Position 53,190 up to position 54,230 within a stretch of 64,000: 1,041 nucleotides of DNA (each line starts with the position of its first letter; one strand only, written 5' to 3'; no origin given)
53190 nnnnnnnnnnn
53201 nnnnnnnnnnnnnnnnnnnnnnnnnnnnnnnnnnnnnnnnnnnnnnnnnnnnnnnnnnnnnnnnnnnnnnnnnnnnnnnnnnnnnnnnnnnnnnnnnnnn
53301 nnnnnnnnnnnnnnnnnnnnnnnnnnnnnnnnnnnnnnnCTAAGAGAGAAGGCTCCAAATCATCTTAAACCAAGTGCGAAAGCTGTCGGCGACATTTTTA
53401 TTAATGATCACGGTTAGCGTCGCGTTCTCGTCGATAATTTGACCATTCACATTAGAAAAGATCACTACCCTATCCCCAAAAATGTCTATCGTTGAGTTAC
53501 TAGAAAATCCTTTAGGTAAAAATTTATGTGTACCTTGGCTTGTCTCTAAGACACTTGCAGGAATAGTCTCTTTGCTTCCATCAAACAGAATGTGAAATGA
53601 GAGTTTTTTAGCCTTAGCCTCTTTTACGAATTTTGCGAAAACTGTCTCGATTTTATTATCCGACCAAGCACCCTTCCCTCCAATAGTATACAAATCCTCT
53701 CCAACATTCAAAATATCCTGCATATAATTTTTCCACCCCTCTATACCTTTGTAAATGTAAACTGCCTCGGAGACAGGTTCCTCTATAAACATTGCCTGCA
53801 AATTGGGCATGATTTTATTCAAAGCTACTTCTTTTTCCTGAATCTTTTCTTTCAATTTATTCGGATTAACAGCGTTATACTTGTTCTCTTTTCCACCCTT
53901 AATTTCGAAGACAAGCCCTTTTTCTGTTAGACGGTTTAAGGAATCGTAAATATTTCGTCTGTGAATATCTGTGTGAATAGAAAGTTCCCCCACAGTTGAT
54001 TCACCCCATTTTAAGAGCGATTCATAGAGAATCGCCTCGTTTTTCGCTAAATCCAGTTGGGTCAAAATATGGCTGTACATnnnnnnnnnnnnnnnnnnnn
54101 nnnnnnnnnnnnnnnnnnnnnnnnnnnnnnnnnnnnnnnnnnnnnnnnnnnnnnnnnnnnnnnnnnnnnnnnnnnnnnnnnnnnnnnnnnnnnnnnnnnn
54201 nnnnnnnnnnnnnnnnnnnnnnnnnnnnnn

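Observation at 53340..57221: Back-to-back second and third TrmB plus orphan binding-protein modules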

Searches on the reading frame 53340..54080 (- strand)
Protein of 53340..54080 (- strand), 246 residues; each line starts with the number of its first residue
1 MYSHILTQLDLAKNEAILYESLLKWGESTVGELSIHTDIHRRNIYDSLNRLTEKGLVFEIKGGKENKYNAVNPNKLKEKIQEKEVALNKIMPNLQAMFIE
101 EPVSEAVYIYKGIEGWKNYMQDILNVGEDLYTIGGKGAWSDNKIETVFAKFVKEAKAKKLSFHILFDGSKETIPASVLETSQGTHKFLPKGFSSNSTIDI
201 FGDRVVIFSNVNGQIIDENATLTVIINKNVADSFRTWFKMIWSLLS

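Call 3: search_protein_families(library=pfam, proteins=[window:53340-54080:-], max_evalue=0.01)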
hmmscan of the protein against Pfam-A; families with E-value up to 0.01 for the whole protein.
window:53340-54080:- (246 aa): 2 families
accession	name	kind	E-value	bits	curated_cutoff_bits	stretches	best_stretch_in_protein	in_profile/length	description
PF01978.25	TrmB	-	6.4e-14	52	25.6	1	6-74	1-68/68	Sugar-specific transcriptional regulator TrmB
PF01022.26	HTH_5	-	0.0054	17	22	1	22-57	11-45/47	Bacterial regulatory protein, arsR family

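Call 16: find_homologous_proteins(query=window:53340-54080:-)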
Query window:53340-54080:- (246 aa): 449 proteins with E <= 0.001 among 797 candidates; the best 120 are listed.
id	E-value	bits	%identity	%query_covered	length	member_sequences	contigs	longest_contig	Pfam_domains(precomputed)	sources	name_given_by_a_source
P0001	6.1e-144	496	91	100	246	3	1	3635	PF01978.26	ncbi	-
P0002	3.2e-141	487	89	100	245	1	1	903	PF01978.26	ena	-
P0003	4.6e-131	454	83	100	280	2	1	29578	PF01978.26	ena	-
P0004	5.5e-103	362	64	100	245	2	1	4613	PF01978.26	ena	-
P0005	1.7e-97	344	62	100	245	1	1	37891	PF01978.26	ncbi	-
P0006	1.9e-95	337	63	100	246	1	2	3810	PF01978.26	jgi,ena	-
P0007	2.5e-95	337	62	100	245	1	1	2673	PF01978.26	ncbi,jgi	jgi:sugar-specific transcriptional regulator TrmB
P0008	3.7e-95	336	61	100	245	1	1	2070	PF01978.26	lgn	-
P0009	4.1e-95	336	62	100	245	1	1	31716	PF01978.26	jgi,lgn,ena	-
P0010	1.3e-94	334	62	100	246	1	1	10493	PF01978.26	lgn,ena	-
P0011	2.7e-94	333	62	100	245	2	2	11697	PF01978.26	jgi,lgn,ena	-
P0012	1.0e-92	328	60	100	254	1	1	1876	PF01978.26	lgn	-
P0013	2.3e-91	324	60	99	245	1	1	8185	PF01978.26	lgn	-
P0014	2.6e-91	324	58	100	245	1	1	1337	PF01978.26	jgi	jgi:sugar-specific transcriptional regulator TrmB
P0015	4.1e-91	323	57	100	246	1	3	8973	PF01978.26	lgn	-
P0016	1.3e-90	321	58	100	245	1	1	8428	PF01978.26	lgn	-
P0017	2.0e-89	317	58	100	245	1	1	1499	PF01978.26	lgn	-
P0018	9.6e-89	315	57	100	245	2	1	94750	PF01978.26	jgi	jgi:predicted DNA-binding transcriptional regulator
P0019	4.4e-87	310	58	99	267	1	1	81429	PF01978.26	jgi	jgi:sugar-specific transcriptional regulator TrmB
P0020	1.4e-86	308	58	99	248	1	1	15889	PF01978.26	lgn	-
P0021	6.7e-86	306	55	99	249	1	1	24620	PF01978.26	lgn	-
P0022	7.4e-85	302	55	99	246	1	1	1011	PF01978.26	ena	-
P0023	8.1e-84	299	55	100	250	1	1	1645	PF01978.26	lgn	-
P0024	7.0e-82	293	53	99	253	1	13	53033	PF01978.26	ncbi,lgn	-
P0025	1.7e-80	288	52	98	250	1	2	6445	PF01978.26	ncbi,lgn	-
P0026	4.1e-80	287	52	100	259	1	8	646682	PF01978.26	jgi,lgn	-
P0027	5.0e-80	287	52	100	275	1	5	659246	PF01978.26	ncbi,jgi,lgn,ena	-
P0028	5.8e-80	286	57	98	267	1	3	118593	PF01978.26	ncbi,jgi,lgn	jgi:predicted transcriptional regulator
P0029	6.9e-80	286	59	85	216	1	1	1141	PF01978.26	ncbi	-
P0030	7.6e-80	286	56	98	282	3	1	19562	PF01978.26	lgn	-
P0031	8.4e-80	286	55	98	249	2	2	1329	PF01978.26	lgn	-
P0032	1.5e-79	285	52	100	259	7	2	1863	PF01978.26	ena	-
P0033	2.3e-79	284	55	99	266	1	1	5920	PF01978.26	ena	-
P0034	2.6e-79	284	54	100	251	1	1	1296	PF01978.26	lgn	-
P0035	8.2e-79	283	53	99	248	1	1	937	PF01978.26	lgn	-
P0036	8.4e-79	283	54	98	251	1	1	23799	PF01978.26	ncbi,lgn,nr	ncbi:MAG: helix-turn-helix domain-containing protein [Candidatus Pacebacteria bacterium]|nr:helix-tu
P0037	1.5e-78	282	52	99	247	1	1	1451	PF01978.26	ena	-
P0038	1.7e-78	282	54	98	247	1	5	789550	PF01978.26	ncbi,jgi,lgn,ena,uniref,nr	ncbi:MAG: Transcriptional regulator, TrmB [uncultured bacterium]|uniref:Transcriptional regulator Tr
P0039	3.3e-78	281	52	99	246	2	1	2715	PF01978.26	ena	-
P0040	4.5e-78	280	53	100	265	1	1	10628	PF01978.26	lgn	-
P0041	5.1e-78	280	52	98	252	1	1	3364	PF13412.13,PF01978.26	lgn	-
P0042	5.2e-78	280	52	100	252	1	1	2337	PF13412.13,PF01978.26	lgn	-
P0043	7.7e-78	279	51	100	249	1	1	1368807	PF01978.26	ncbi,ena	-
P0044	1.1e-77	279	55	99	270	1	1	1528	PF01978.26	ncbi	-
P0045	1.4e-77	279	52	100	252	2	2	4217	PF13412.13,PF01978.26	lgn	-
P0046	1.8e-77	278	52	100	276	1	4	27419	PF13412.13,PF01978.26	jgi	-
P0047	4.0e-77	277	52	100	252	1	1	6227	PF01978.26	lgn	-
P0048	4.3e-77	277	51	99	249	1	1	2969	PF01978.26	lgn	-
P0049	6.0e-77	277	51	98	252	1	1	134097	PF13412.13,PF01978.26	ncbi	-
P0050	1.3e-76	275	50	98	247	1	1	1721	PF01978.26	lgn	-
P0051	2.5e-76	275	51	99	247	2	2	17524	PF01978.26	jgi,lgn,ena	-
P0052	2.6e-76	274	50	99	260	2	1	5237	PF01978.26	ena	-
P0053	2.7e-76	274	52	99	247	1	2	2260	PF01978.26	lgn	-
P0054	3.2e-76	274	50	99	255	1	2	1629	PF01978.26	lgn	-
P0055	3.3e-76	274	51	100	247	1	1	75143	PF01978.26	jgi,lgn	jgi:sugar-specific transcriptional regulator TrmB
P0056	4.1e-76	274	49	100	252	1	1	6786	PF13412.13,PF01978.26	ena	-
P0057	8.4e-76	273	50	100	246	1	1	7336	PF01978.26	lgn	-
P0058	9.2e-76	273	51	100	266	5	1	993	PF01978.26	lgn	-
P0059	9.8e-76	273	49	99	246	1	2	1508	PF01978.26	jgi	jgi:sugar-specific transcriptional regulator TrmB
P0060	1.7e-75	272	52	100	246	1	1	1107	PF01978.26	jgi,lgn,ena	-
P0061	2.6e-75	271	50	99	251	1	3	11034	PF01978.26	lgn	-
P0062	4.4e-75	270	50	100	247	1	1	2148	PF01978.26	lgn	-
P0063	5.0e-75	270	52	98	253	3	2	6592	PF21476.5,PF01978.26,PF01022.27,PF24033.2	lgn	-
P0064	5.0e-75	270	52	99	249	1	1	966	PF01978.26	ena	-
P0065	5.3e-75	270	50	98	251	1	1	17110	PF01978.26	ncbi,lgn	-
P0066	6.1e-75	270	49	100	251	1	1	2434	PF13412.13,PF01978.26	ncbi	-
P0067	6.2e-75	270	50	99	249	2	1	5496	PF01978.26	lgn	-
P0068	7.2e-75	270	47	99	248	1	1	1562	PF01978.26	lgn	-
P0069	7.3e-75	270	49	100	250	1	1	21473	PF01978.26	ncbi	-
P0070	8.0e-75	270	51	100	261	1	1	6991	PF13412.13,PF01978.26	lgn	-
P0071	1.1e-74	269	50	98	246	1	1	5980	PF13412.13,PF01978.26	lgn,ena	-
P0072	1.1e-74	269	49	100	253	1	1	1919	PF01978.26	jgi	-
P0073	1.5e-74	269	52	99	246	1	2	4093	PF01978.26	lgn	-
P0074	1.9e-74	268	51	99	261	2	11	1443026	PF01978.26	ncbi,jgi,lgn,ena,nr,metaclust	ncbi:TPA: hypothetical protein DCZ46_00990 [Candidatus Campbellbacteria bacterium]|nr:MAG: transcrip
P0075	2.0e-74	268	49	100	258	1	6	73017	PF01978.26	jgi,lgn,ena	-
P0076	2.5e-74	268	50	100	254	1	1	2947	PF01978.26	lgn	-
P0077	2.9e-74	268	51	100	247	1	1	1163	PF01978.26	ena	-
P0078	3.5e-74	267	49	100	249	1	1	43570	PF01978.26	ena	-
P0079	3.6e-74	267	48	99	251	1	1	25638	PF01978.26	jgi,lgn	jgi:sugar-specific transcriptional regulator TrmB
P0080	6.2e-74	267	51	98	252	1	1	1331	PF01978.26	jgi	-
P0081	6.9e-74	267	49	100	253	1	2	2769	PF01978.26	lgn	-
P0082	1.1e-73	266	52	100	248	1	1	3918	PF01978.26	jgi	-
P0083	1.1e-73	266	51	100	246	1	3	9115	PF01978.26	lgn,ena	-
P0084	1.2e-73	266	50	98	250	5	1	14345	PF01978.26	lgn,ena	-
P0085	1.4e-73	266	50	100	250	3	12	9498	PF01978.26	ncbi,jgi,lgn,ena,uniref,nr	ncbi:MAG: hypothetical protein A3B74_04180 [Candidatus Kerfeldbacteria bacterium RIFCSPHIGHO2_02_FUL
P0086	1.6e-73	265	49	99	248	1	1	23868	PF01978.26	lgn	-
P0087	1.8e-73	265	50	99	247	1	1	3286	PF01978.26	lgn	-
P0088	1.9e-73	265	50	100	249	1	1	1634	PF01978.26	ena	-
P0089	2.1e-73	265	48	100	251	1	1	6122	PF01978.26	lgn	-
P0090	2.3e-73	265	50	100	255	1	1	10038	PF01978.26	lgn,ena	-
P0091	2.6e-73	265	49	99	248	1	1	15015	PF01978.26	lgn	-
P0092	2.8e-73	265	47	99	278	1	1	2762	PF01978.26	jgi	jgi:sugar-specific transcriptional regulator TrmB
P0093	2.9e-73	264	51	100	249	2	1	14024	PF01978.26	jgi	-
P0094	3.0e-73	264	50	100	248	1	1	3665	PF01978.26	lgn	-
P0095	4.7e-73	264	50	100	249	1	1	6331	PF01978.26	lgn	-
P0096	4.9e-73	264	50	100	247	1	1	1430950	PF01978.26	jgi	jgi:sugar-specific transcriptional regulator TrmB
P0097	5.1e-73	264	47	99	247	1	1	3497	PF01978.26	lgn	-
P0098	6.0e-73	263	50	100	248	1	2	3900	PF01978.26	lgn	-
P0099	6.9e-73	263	48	100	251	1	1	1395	PF01978.26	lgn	-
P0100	8.6e-73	263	49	100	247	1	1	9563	PF01978.26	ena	-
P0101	9.6e-73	263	51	99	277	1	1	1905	PF01978.26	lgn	-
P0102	9.8e-73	263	50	100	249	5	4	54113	PF01978.26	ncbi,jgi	jgi:predicted DNA-binding transcriptional regulator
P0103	1.0e-72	263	49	100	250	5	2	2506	PF01978.26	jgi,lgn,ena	jgi:predicted transcriptional regulator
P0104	1.0e-72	263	50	99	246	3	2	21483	PF01978.26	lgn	-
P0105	1.1e-72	263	48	100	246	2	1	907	PF01978.26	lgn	-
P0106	1.3e-72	262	50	99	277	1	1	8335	PF01978.26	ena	-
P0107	1.4e-72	262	49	100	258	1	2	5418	PF01978.26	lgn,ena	-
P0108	1.5e-72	262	50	99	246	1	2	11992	PF01978.26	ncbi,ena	-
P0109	2.1e-72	262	47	100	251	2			PF01978.26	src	-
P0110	2.2e-72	262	49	97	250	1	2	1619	PF01978.26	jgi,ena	-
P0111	3.8e-72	261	49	100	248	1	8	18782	PF01978.26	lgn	-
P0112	3.9e-72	261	50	99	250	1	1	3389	PF01978.26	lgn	-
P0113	5.3e-72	260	47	100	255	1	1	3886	PF01978.26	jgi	-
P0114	5.6e-72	260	49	99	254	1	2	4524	PF01978.26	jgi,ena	-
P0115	6.3e-72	260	49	100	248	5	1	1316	PF01978.26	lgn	-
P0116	8.9e-72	260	49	98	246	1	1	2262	PF01978.26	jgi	jgi:sugar-specific transcriptional regulator TrmB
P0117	9.1e-72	260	50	99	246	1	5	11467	PF01978.26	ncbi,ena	-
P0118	9.4e-72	260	48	100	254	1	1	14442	PF01978.26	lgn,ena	-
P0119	1.3e-71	259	48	100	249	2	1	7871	PF01978.26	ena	-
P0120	1.3e-71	259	51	99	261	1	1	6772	PF12840.14,PF01978.26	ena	-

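Call 17: search_protein_families(library=ncbifam, proteins=[window:53340-54080:-], max_evalue=0.01)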
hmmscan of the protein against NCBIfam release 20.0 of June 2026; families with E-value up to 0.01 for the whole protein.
window:53340-54080:- (246 aa): 7 families
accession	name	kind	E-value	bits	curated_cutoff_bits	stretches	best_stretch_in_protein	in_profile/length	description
NF047390.1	TransRegTrmBL1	equivalog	2.5e-09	36.5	650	1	6-97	10-101/341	HTH-type sugar sensing transcriptional regulator TrmBL1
NF047392.1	TransRegTrmBHalo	equivalog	3.5e-09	36.1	500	1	4-127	11-131/349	HTH-type sugar sensing transcriptional regulator TrmB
NF040851.1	tran_reg_TrmB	equivalog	1e-07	31.5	600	1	4-78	9-86/338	HTH-type sugar-sensing transcriptional regulator TrmB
NF053606.1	Sta1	subfamily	2.5e-06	27.5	80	1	10-82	17-95/100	Sta1 family transcriptional regulator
NF041141.1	tran_reg_TrmBL2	equivalog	1.4e-05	24.8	530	1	8-82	13-86/264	HTH-type transcriptional regulator TrmBL2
NF040939.2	trans_reg_lrs14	equivalog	0.0017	18.4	90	1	9-82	17-97/103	Lrs14 family HTH-type transcriptional regulator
NF033788.1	HTH_metalloreg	subfamily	0.0037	17.1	55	1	21-73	19-71/77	metalloregulator ArsR/SmtB family transcription factor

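Call 18: find_encoding_contigs(protein=P0003, flank=8000, max_places=2)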
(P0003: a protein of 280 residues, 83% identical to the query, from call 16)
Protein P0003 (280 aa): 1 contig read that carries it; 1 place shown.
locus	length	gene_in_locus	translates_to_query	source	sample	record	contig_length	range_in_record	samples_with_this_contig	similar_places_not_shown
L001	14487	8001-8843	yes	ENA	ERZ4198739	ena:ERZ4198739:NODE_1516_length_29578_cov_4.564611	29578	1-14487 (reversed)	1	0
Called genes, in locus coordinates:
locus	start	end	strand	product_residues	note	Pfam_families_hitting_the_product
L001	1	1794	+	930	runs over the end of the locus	-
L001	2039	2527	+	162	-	PF00466:Ribosomal_L10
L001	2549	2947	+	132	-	PF16320:Ribosomal_L12_N, PF00542:Ribosomal_L12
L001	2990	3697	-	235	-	PF01978:TrmB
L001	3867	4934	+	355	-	PF13433:Peripla_BP_5, PF13458:Peripla_BP_6, PF01094:ANF_receptor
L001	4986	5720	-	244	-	PF01978:TrmB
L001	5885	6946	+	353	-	PF13433:Peripla_BP_5 (weak), PF13458:Peripla_BP_6, PF01094:ANF_receptor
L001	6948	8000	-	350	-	PF13433:Peripla_BP_5 (faint), PF13458:Peripla_BP_6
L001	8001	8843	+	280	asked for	PF01978:TrmB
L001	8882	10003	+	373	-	PF04348:LppC, PF13433:Peripla_BP_5, PF13458:Peripla_BP_6, PF01094:ANF_receptor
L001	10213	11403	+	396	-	PF00009:GTP_EFTU, PF03144:GTP_EFTU_D2, PF03143:GTP_EFTU_D3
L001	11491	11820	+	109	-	PF00338:Ribosomal_S10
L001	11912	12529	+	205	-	PF00297:Ribosomal_L3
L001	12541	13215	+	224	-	PF00573:Ribosomal_L4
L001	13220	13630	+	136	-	PF00276:Ribosomal_L23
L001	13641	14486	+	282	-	?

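Call 19: find_encoding_contigs(protein=P0005, flank=8000, max_places=2)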
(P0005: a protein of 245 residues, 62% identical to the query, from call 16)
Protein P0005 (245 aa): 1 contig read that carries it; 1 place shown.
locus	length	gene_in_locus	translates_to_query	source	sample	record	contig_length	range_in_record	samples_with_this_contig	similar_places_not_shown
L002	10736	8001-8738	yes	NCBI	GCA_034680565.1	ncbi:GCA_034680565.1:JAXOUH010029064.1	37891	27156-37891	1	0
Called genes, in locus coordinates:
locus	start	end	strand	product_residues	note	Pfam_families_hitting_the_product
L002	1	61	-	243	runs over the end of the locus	-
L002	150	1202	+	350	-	PF05697:Trigger_N, PF05698:Trigger_C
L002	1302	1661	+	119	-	-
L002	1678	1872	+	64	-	-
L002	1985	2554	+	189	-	PF11391:DUF2798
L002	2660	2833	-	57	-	-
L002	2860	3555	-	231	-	PF04452:Methyltrans_RNA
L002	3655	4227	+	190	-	PF00574:CLP_protease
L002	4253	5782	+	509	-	PF12072:RNase_Y_N, PF00013:KH_1, PF01966:HD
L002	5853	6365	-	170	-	-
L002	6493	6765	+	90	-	PF00216:Bac_DNA_binding, PF18291:HU-HIG (weak)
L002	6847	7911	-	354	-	PF13458:Peripla_BP_6, PF01094:ANF_receptor (weak)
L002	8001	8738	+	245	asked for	PF01978:TrmB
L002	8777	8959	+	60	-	PF20106:DUF6496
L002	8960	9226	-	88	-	PF01817:CM_2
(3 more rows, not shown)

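Call 20: find_encoding_contigs(protein=P0038, flank=8000, max_places=2)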
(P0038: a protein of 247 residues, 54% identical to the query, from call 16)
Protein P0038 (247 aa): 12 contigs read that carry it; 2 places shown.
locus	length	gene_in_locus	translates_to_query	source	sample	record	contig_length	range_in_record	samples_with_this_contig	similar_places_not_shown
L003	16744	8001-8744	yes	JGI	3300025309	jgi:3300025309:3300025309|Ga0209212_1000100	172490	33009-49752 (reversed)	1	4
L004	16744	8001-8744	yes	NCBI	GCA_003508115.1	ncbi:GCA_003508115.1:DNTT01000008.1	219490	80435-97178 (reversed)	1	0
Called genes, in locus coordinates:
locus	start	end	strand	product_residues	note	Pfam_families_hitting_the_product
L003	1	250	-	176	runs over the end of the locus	PF13707:RloB (weak)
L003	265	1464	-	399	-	PF02463:SMC_N (faint), PF13304:AAA_21, PF13175:AAA_15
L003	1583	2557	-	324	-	-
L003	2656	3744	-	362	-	PF13433:Peripla_BP_5 (faint), PF13458:Peripla_BP_6, PF01094:ANF_receptor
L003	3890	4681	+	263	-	PF01978:TrmB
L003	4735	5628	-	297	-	PF01739:CheR (faint), PF08242:Methyltransf_12 (weak)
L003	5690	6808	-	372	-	PF13458:Peripla_BP_6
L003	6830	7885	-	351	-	PF13458:Peripla_BP_6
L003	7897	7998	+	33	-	-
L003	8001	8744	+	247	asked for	PF01978:TrmB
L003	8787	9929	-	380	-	PF13458:Peripla_BP_6, PF13433:Peripla_BP_5, PF01094:ANF_receptor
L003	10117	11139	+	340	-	PF01022:HTH_5 (faint), PF01047:MarR (faint), PF12840:HTH_20 (faint), PF13404:HTH_AsnC-type, PF13412:HTH_24, PF13404:HTH_AsnC-type (weak), PF13412:HTH_24 (weak)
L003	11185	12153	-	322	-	PF01094:ANF_receptor, PF13433:Peripla_BP_5, PF13458:Peripla_BP_6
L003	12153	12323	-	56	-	-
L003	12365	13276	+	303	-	PF01978:TrmB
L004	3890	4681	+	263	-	PF01978:TrmB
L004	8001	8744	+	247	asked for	PF01978:TrmB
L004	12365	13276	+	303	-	PF01978:TrmB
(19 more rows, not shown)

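Call 25: search_solved_structures(query=window:53340-54080:-, max_evalue=1)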
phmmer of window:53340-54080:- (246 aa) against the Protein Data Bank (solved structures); distinct sequences matched with E-value up to 1: 9.
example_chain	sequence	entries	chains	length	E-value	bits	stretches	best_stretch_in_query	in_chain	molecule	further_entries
3qph_A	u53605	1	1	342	8.4e-06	28.9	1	3-76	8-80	TrmB, a global transcription regulator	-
5bqt_A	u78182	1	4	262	0.00044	23.3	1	10-82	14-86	Putative HTH-type transcriptional regulator TrmBL2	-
5box_A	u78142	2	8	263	0.00045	23.2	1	10-82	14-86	Putative HTH-type transcriptional regulator TrmBL2 | TrmBL2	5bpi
5bpd_A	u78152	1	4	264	0.00045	23.2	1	10-82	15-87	TrmBL2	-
3f6v_A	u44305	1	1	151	0.055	16.4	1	6-76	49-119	Possible transcriptional regulator, ArsR family protein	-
2rdp_A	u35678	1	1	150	0.6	13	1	5-86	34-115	putative transcriptional regulator MarR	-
7dvn_A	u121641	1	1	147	0.6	13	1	20-95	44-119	MarR family transcriptional regulator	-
1sfx_A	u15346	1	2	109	0.63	12.9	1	6-80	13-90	Conserved hypothetical protein AF2008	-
2oqg_A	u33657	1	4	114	0.87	12.5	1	18-74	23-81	Possible transcriptional regulator, ArsR family protein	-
